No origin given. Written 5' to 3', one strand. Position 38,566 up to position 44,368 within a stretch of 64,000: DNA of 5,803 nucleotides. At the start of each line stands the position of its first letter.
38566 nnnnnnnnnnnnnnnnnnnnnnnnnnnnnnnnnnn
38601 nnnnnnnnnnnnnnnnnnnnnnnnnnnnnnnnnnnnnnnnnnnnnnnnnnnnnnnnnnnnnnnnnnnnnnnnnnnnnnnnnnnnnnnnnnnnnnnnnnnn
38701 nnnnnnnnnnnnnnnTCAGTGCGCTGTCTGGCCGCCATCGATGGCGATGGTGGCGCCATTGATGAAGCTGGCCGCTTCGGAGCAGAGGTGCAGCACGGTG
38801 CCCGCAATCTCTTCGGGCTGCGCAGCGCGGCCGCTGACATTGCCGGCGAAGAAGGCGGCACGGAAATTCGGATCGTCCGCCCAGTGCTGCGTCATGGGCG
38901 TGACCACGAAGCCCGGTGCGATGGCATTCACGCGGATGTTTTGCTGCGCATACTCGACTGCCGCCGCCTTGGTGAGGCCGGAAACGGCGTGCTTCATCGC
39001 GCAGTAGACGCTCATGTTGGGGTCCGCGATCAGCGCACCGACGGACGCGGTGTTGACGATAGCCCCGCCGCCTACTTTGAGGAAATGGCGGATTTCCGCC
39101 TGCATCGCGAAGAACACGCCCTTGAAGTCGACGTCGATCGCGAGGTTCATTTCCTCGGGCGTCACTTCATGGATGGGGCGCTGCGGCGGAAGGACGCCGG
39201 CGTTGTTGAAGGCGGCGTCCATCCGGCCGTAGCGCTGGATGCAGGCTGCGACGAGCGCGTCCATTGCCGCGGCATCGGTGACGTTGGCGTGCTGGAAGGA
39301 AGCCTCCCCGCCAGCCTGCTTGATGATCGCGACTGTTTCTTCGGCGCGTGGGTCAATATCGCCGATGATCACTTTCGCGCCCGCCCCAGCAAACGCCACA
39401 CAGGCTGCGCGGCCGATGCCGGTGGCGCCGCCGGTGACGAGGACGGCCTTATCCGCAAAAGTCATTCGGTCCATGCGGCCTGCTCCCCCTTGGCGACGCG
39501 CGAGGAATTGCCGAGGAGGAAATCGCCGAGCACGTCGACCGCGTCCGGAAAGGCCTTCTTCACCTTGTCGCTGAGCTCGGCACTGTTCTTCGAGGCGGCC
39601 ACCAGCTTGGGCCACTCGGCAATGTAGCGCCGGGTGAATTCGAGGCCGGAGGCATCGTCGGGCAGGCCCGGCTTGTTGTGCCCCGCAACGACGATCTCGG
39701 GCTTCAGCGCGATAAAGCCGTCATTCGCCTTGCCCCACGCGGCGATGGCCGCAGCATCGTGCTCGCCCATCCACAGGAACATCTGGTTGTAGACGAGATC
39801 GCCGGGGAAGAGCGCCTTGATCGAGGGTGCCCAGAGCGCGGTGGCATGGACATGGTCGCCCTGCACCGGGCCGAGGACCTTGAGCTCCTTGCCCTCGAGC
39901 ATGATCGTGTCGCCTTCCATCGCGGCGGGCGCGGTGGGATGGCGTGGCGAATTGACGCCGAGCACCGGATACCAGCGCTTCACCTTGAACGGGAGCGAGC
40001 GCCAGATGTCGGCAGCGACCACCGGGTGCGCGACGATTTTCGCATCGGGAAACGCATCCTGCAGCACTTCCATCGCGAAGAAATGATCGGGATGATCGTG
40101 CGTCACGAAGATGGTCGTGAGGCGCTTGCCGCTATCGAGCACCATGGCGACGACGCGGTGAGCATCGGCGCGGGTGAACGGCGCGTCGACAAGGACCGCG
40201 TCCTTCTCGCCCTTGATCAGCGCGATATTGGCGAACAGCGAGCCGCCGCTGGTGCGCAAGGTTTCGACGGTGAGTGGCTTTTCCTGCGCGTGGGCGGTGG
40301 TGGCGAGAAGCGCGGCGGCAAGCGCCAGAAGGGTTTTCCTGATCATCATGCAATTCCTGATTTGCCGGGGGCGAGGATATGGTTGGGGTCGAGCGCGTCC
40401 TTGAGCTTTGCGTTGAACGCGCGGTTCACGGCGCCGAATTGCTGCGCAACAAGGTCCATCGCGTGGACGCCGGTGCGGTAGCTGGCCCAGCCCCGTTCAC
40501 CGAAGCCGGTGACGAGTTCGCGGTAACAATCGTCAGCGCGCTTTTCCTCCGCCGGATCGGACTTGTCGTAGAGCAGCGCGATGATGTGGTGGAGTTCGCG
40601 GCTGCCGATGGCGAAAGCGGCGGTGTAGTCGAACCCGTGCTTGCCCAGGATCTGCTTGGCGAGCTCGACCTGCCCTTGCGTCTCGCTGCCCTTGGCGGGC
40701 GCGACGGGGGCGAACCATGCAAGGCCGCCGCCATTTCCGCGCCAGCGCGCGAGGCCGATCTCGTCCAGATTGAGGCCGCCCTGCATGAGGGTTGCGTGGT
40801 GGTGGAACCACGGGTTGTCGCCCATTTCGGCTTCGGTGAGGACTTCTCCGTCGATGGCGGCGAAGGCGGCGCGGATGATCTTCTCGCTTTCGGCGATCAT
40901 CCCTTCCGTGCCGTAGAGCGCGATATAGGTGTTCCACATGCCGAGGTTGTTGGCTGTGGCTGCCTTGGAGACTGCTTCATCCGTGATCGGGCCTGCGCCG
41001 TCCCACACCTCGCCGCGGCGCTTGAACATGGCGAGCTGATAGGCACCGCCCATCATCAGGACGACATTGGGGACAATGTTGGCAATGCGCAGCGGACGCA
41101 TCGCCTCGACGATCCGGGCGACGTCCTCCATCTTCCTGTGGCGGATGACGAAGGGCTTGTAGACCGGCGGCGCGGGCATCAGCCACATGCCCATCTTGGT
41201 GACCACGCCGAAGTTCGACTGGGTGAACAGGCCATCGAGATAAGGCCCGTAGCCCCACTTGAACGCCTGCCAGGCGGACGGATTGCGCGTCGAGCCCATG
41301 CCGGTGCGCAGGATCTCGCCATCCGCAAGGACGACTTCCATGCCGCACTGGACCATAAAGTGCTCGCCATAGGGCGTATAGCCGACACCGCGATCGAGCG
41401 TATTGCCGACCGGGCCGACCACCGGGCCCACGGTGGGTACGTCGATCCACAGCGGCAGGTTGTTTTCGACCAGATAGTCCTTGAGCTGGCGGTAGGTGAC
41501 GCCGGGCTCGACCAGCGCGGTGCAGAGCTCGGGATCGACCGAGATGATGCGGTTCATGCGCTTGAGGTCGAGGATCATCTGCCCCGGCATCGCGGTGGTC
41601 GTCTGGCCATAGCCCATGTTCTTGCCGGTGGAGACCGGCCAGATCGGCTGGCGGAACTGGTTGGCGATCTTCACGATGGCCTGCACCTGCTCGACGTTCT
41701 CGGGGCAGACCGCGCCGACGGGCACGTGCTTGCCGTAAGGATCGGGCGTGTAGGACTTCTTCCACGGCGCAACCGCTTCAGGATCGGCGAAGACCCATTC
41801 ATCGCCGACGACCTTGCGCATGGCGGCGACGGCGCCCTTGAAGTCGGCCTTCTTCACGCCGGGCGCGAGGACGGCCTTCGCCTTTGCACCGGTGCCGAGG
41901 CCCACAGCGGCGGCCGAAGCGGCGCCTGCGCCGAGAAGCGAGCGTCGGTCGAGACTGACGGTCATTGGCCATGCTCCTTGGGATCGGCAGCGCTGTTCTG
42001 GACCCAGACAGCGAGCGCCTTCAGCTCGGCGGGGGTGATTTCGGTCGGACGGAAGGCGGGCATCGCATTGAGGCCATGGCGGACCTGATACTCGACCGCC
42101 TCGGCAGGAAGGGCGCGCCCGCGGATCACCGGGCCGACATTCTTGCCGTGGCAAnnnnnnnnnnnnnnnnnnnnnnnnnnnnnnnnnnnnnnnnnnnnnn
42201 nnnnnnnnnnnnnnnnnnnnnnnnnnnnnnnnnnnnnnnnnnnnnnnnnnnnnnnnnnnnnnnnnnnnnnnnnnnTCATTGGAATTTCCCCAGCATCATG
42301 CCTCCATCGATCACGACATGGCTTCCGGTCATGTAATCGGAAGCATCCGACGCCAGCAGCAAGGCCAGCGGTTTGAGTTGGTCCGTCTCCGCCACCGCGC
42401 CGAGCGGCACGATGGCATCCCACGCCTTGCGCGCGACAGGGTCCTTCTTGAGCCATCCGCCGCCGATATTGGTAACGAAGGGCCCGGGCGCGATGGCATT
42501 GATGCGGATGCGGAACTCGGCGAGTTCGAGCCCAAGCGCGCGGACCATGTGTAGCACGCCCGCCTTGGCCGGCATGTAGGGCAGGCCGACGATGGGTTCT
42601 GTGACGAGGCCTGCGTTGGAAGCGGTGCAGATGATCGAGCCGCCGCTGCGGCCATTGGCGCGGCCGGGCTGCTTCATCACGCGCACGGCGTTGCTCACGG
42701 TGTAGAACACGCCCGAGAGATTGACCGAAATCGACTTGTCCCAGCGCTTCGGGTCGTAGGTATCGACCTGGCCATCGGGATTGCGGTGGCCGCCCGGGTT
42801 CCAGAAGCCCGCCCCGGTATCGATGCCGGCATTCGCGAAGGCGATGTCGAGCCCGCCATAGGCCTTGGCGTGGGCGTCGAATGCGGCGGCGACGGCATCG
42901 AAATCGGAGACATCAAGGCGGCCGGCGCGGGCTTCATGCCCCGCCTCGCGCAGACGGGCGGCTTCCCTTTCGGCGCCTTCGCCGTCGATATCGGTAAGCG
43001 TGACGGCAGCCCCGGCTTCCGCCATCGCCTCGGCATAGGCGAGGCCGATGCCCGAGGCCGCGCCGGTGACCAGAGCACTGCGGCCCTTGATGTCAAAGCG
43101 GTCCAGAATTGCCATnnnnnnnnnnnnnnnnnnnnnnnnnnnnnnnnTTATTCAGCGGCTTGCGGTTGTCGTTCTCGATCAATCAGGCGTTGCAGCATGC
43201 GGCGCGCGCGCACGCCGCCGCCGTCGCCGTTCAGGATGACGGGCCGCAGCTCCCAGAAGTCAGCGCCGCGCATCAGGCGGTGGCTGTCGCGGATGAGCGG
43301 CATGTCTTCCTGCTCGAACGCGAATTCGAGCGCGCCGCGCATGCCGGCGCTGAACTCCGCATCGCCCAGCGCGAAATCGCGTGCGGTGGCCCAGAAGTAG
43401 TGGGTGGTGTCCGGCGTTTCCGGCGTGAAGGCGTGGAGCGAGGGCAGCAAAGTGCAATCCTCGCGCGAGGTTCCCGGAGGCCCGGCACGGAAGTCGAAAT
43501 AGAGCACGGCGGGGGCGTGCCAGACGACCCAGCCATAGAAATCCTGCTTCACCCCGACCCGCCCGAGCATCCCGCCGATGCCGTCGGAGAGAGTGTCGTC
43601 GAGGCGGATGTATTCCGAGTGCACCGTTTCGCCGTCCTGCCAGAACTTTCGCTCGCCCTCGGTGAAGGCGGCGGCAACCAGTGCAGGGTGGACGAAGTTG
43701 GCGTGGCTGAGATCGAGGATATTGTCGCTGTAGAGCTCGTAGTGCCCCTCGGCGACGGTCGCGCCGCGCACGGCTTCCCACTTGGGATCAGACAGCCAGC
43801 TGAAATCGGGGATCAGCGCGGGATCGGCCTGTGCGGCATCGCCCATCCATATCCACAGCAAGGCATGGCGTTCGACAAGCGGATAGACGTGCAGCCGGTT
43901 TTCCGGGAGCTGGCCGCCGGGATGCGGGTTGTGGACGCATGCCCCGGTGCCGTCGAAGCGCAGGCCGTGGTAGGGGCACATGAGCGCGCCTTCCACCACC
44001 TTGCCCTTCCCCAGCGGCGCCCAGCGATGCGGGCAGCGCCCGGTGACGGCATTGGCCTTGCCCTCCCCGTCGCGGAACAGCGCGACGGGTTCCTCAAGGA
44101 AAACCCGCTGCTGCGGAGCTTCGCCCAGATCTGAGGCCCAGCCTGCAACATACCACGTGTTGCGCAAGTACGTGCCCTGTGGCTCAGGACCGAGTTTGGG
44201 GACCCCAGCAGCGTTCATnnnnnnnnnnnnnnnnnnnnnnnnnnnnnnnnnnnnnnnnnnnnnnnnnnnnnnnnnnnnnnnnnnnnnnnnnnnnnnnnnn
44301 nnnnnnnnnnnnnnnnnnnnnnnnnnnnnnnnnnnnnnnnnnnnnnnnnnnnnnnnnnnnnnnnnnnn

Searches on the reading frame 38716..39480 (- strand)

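Call 63: search_protein_families(library=pfam, proteins=[window:38716-39480:-], max_evalue=0.00001)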
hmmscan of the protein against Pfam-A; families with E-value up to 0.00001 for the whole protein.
window:38716-39480:- (254 aa): 4 families
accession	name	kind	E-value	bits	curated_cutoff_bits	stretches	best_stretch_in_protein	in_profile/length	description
PF13561.12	adh_short_C2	-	8e-62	209.3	27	1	19-252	3-236/236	Enoyl-(Acyl carrier protein) reductase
PF00106.31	adh_short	-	1.1e-51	175.5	26.6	1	11-203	1-193/195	short chain dehydrogenase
PF08659.16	KR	-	1e-08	35.8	22.6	1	13-170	3-160/180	KR domain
PF23441.1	SDR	-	1.2e-06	28.5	27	1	9-250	6-254/258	SDR-like rossmann domain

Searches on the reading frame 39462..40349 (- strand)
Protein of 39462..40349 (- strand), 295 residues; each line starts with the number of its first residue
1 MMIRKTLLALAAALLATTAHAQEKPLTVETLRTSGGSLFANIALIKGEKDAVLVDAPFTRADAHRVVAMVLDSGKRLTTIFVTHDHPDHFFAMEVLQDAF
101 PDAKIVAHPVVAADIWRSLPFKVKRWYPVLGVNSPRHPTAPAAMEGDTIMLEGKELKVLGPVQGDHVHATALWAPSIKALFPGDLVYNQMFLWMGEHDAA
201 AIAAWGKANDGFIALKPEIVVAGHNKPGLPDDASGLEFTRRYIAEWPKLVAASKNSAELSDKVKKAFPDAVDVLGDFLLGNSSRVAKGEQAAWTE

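Call 14: search_protein_families(library=pfam, proteins=[window:39462-40349:-], max_evalue=0.00001)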
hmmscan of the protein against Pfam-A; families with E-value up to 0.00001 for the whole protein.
window:39462-40349:- (295 aa): 1 family
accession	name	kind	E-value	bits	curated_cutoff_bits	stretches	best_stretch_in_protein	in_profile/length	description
PF00753.33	Lactamase_B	-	4.2e-14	53.4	22.7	1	38-224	4-196/196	Metallo-beta-lactamase superfamily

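Call 79: search_solved_structures(query=window:39462-40349:-, max_evalue=0.001)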
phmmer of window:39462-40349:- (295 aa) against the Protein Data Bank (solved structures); distinct sequences matched with E-value up to 0.001: 16.
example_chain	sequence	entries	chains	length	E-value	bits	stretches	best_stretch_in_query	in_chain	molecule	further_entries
5acr_A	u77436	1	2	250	2.9e-06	29.9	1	40-231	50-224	GIM-1 PROTEIN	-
5acs_A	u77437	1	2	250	4.1e-06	29.4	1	40-231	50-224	GIM-1 PROTEIN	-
2ynt_A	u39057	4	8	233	4.8e-06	29.2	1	40-231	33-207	GIM-1 PROTEIN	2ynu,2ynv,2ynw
2ynt_B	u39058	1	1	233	6.6e-06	28.7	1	40-231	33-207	GIM-1 PROTEIN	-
5act_A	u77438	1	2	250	1.4e-05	27.7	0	40-231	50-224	GIM-1 PROTEIN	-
5acq_A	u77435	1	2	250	1.4e-05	27.6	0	40-231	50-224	BETA-LACTAMASE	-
8d2z_A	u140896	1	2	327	1.4e-05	27.6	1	40-255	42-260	Metallo-beta-lactamase superfamily protein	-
5acp_A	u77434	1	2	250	1.9e-05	27.2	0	40-231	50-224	GIM-1 PROTEIN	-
5mmd_E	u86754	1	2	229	4.7e-05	25.9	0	141-228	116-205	Metallo-beta-lactamase 1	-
4zej_A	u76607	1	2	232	8e-05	25.2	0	142-228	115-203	Metallo-beta-lactamase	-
4wd6_A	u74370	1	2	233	8.1e-05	25.2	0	142-228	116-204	Metallo-beta-lactamase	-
4ubq_A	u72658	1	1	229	0.00025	23.5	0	46-97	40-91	Beta-lactamase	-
7wzu_A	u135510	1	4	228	0.00046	22.7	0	48-97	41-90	Beta-lactamase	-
4znb_A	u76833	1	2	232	0.00049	22.6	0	40-228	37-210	METALLO-BETA-LACTAMASE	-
5b3r_A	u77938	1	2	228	0.00058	22.4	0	44-96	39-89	IMP-18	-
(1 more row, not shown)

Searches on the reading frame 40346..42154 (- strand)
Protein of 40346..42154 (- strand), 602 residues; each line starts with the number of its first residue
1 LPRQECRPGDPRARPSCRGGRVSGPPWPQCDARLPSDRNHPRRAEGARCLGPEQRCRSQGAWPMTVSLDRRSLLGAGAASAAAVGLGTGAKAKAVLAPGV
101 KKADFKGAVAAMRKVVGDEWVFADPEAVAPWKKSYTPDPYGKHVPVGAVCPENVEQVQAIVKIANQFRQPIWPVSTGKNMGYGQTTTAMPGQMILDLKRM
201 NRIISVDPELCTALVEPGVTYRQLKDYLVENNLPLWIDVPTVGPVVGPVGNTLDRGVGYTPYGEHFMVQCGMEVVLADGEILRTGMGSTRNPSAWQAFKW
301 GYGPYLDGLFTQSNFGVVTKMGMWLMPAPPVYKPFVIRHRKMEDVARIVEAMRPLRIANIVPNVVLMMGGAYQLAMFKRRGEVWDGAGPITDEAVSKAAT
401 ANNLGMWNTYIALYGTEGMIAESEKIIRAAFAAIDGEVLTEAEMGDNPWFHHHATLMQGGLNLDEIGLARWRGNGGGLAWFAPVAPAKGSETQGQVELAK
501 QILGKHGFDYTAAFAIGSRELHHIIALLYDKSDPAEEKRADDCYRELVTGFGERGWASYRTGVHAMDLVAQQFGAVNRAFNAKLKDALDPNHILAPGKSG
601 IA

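Call 14: search_protein_families(library=pfam, proteins=[window:40346-42154:-], max_evalue=0.00001)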
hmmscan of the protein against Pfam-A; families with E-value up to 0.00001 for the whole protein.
window:40346-42154:- (602 aa): 2 families
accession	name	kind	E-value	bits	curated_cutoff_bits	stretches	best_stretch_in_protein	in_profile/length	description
PF01565.28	FAD_binding_4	-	3.8e-28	98.4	26.4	1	147-285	3-139/139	FAD binding domain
PF02913.24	FAD-oxidase_C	-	1.7e-08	34.9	21.2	1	488-598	136-247/248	FAD linked oxidases, C-terminal domain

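Call 43: search_solved_structures(query=window:40346-42154:-, max_evalue=1e-10)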
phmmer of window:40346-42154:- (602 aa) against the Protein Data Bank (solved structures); distinct sequences matched with E-value up to 1e-10: 37.
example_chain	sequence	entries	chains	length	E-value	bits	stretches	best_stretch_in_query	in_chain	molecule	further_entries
9ffk_A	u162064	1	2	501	3e-251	838.4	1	103-601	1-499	FAD-binding oxidoreductase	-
9fge_A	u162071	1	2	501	2e-250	835.7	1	103-601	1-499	FAD-binding oxidoreductase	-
1dii_A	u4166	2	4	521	3.2e-165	554.3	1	93-601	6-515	P-CRESOL METHYLHYDROXYLASE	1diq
1wve_A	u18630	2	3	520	3.4e-165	554.2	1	93-601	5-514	4-cresol dehydrogenase [hydroxylating] flavoprotein subunit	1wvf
8s7w_A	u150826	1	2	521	1.6e-133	449.6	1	95-601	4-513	Oxidoreductase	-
8s7q_A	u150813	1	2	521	2e-133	449.2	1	95-601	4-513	Oxidoreductase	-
8s7n_A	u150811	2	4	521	3.7e-133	448.3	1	95-601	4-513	Oxidoreductase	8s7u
8s7r_A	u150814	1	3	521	5e-133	447.9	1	95-601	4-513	Oxidoreductase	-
8s7p_A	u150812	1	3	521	9.1e-133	447.1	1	95-601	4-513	Oxidoreductase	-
8s7s_A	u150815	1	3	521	1.1e-132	446.8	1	95-601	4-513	Oxidoreductase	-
8s7t_A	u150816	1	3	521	1.2e-132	446.6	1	95-601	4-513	Oxidoreductase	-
9h8p_A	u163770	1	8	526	3e-115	389.2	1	95-601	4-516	Probable vanillyl-alcohol oxidase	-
7ywv_A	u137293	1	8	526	3e-115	389.2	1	95-601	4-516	Probable vanillyl-alcohol oxidase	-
9h8q_A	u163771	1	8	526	3.6e-115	388.9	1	95-601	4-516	Probable vanillyl-alcohol oxidase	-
7ywu_A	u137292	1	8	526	5.7e-115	388.3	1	95-601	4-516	Probable vanillyl-alcohol oxidase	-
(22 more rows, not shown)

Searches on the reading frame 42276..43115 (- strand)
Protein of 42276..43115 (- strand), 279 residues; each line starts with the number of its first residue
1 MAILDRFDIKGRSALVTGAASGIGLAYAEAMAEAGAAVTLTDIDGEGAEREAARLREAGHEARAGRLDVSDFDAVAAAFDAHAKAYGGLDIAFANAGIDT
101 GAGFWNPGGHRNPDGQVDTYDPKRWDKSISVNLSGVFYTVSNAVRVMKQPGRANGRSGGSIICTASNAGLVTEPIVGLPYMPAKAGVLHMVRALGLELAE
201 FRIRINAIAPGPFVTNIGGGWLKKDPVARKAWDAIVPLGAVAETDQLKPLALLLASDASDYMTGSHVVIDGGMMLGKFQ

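Call 3: search_protein_families(library=pfam, proteins=[window:42276-43115:-], max_evalue=0.01)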
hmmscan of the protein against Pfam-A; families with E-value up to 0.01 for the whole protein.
window:42276-43115:- (279 aa): 4 families
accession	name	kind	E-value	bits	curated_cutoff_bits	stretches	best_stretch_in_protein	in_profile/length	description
PF13561.12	adh_short_C2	-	1.9e-51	175.4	27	1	18-273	1-235/236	Enoyl-(Acyl carrier protein) reductase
PF00106.31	adh_short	-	1.3e-41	142.7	26.6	1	14-218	3-187/195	short chain dehydrogenase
PF08659.16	KR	-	8.9e-06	26.2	22.6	1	14-86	3-79/180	KR domain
PF02737.24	3HCDH_N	-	0.0081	16.5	22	0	23-81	10-69/180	3-hydroxyacyl-CoA dehydrogenase, NAD binding domain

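Call 4: search_protein_families(library=ncbifam, proteins=[window:42276-43115:-], max_evalue=0.01)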
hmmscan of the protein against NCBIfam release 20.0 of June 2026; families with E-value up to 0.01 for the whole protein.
window:42276-43115:- (279 aa): 226 families (the best 25 are shown)
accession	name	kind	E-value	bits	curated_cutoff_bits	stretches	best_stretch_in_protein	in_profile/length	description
NF005559.1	PRK07231.1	subfamily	9.4e-50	169.4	215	1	9-274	2-248/249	glucose 1-dehydrogenase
NF004198.0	PRK05653.1-3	equivalog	2e-49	168.3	296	1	10-275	6-248/248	3-oxoacyl-ACP reductase FabG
NF004203.0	PRK05653.2-4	subfamily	2.9e-47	161.2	313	1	9-275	4-258/260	3-oxoacyl-ACP reductase FabG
NF004791.0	PRK06138.1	equivalog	4e-46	157.4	312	1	8-274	2-250/252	SDR family oxidoreductase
NF004713.0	PRK06057.1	equivalog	1.1e-44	152.8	404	1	9-273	7-249/257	3-oxoacyl-ACP reductase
NF006070.0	PRK08213.1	subfamily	3.4e-44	151.3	279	1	2-274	3-257/259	gluconate 5-dehydrogenase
NF004818.0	PRK06172.1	equivalog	2.2e-43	148.4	336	1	9-274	5-251/253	SDR family oxidoreductase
NF004522.0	PRK05867.1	equivalog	2.6e-43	148.6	447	1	1-273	1-252/255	SDR family oxidoreductase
NF009466.0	PRK12826.1-2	subfamily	3.6e-43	147.8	222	1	12-274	4-245/248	3-oxoacyl-ACP reductase FabG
NF009468.0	PRK12826.1-4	equivalog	3.8e-43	148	318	1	8-275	4-249/256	SDR family oxidoreductase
NF005853.0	PRK07774.1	equivalog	9.1e-43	146.4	303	1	7-274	2-247/250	SDR family oxidoreductase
NF005446.0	PRK07035.1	equivalog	1e-42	146.2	373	1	4-274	4-254/255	SDR family oxidoreductase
NF052558.1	MBtsdlDhBudC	equivalog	1.4e-42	146.1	270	1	10-274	2-242/250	meso-2,3-butanediol dehydrogenase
NF005067.0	PRK06484.1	equivalog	5.2e-42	144.1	713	1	9-274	7-252/524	short chain dehydrogenase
NF009093.0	PRK12429.1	subfamily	1.1e-40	139.6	258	1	9-274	3-257/259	3-hydroxybutyrate dehydrogenase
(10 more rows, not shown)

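Call 44: search_solved_structures(query=window:42276-43115:-, max_evalue=1e-30)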
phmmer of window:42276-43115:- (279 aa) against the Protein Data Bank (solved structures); distinct sequences matched with E-value up to 1e-30: 8.
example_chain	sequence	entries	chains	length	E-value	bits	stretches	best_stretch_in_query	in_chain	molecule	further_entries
3ctm_A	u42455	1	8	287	5.4e-38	134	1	3-273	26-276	Carbonyl Reductase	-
7dld_A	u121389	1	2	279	5.4e-38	134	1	3-273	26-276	Carbonyl Reductase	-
7dlm_A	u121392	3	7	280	5.4e-38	134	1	3-273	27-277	Carbonyl Reductase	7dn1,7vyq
7dll_A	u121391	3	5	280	2.4e-35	125.4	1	3-273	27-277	(S)-specific carbonyl reductase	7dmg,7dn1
3r1i_A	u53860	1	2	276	1.4e-34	122.8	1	1-273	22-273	Short-chain type dehydrogenase/reductase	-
4j2h_A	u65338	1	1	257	1.6e-32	116.1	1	6-274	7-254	Short chain alcohol dehydrogenase-related dehydrogenase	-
5h5x_A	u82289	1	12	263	1.7e-31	112.7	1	8-272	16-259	Putative oxidoreductase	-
4o0l_A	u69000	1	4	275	3.4e-31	111.7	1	2-275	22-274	NADPH-dependent 3-quinuclidinone reductase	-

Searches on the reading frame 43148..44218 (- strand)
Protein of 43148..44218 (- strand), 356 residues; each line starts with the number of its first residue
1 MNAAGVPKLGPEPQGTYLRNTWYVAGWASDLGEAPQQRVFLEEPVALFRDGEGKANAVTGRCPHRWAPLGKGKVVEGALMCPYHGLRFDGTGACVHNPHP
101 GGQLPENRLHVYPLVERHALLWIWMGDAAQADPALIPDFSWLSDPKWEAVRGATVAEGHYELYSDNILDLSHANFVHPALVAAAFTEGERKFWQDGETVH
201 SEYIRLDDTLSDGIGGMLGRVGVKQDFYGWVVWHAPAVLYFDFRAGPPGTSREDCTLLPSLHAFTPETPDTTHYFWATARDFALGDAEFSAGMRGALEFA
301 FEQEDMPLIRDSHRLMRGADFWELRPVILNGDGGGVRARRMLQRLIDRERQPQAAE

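Call 3: search_protein_families(library=pfam, proteins=[window:43148-44218:-], max_evalue=0.01)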
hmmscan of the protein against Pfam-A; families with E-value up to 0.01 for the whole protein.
window:43148-44218:- (356 aa): 2 families
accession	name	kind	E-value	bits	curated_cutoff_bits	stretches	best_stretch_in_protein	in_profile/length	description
PF19112.6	VanA_C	-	5.3e-43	147.9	23.5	1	157-348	2-193/193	Vanillate O-demethylase oxygenase C-terminal domain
PF00355.32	Rieske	-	4.2e-20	71.9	20.3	1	21-101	1-82/88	Rieske [2Fe-2S] domain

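Call 4: search_protein_families(library=ncbifam, proteins=[window:43148-44218:-], max_evalue=0.01)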
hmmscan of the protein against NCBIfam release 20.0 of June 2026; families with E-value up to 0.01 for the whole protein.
window:43148-44218:- (356 aa): 5 families
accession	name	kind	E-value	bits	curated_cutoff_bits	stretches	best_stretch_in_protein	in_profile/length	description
NF052579.1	BetMthstMoxSdmAMthl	equivalog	1.4e-29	103.2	600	1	20-203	16-203/351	4beta-methylsterol monooxygenase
NF041683.1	ant_diox_AndAb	equivalog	2e-05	24.8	150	1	22-92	2-73/100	anthranilate 1,2-dioxygenase ferredoxin subunit AndAb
TIGR03228.1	anthran_1_2_A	equivalog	0.00032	19.5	671.9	1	42-101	61-121/438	anthranilate 1,2-dioxygenase large subunit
TIGR03229.1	benzo_1_2_benA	equivalog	0.00038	19.4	780.95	1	43-95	62-115/433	benzoate 1,2-dioxygenase large subunit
NF007422.0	PRK09965.1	equivalog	0.001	19.1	113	1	30-89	11-69/106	bifunctional 3-phenylpropionate/cinnamic acid dioxygenase ferredoxin subunit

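Call 42: search_solved_structures(query=window:43148-44218:-, max_evalue=1e-10)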
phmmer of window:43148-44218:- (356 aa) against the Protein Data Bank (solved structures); distinct sequences matched with E-value up to 1e-10: 11.
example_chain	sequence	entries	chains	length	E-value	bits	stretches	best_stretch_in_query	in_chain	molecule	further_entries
3gb4_A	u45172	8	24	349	6.8e-65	222.8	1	15-347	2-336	DdmC | Dicamba O-demethylase, oxygenase component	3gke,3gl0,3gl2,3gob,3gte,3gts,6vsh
7qwt_A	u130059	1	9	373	5.1e-57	196.9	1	17-354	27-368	Rieske (2Fe-2S) domain protein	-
9ina_A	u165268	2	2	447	7.5e-20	74.6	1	7-178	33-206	Rieske (2Fe-2S) domain protein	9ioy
7fhr_A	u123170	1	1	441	3.7e-19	72.3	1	9-179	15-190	Putative Phthalate 4,5-dioxygenase, subunit alpha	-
6wnc_A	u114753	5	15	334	7.8e-17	64.6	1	18-182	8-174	SxtDIOX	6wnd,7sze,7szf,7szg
6wn3_A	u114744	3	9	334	5.2e-16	61.9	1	19-181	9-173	SxtT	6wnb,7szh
6icp_A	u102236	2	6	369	1.3e-13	54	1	17-180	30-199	Methylxanthine N1-demethylase NdmA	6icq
6ick_A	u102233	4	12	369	1.3e-13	54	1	17-180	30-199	Methylxanthine N1-demethylase NdmA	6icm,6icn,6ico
7fjl_A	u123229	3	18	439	3e-13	52.8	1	10-189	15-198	Rieske (2Fe-2S) domain protein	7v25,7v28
4qdc_A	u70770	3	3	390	4.7e-13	52.2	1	20-179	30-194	3-ketosteroid 9alpha-hydroxylase oxygenase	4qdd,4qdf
6icl_A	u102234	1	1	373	3e-11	46.2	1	16-183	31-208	Methylxanthine N3-demethylase NdmB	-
